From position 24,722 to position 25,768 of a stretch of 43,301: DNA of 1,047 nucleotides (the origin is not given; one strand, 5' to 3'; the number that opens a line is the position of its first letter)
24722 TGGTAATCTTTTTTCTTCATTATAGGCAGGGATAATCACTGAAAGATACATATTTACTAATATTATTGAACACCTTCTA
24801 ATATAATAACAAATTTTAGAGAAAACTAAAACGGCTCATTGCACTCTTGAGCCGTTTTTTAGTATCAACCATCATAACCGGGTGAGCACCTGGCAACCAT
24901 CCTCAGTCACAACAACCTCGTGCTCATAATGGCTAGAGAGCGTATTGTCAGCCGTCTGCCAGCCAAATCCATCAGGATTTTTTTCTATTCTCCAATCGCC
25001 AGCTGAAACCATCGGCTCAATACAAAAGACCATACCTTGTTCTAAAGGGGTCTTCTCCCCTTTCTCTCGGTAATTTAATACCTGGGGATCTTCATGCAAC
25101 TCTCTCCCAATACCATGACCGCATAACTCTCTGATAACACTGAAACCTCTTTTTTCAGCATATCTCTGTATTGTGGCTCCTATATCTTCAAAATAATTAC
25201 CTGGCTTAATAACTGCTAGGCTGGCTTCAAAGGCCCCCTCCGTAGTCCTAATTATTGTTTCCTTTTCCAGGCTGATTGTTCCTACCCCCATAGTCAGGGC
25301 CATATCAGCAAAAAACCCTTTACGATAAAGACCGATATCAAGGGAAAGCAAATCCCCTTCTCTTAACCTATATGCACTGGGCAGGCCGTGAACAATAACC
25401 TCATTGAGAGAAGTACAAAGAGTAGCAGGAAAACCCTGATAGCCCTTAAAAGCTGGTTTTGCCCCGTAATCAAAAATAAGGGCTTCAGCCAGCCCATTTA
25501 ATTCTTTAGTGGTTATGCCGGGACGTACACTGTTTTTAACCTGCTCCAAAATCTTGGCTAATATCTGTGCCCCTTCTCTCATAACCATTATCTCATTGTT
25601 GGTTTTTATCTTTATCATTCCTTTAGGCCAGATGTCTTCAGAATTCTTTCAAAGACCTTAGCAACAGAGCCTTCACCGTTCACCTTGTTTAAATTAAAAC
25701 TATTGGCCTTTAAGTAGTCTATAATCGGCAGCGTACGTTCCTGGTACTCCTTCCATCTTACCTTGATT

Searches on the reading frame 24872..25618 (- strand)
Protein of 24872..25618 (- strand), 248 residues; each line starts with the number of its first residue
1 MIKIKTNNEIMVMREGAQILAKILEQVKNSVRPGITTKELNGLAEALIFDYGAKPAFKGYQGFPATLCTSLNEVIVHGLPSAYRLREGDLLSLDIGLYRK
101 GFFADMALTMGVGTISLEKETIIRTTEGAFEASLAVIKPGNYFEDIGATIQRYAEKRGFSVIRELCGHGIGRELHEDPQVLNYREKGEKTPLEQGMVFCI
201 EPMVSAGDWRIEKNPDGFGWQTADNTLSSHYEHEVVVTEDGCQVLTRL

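Call 52: search_protein_families(library=pfam, proteins=[window:24872-25618:-], max_evalue=0.0001)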
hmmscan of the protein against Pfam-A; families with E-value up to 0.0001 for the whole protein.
window:24872-25618:- (248 aa): 1 family
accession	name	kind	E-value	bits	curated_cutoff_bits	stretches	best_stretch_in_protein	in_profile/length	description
PF00557.29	Peptidase_M24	-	9.7e-46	156.6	23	1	13-239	3-208/208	Metallopeptidase family M24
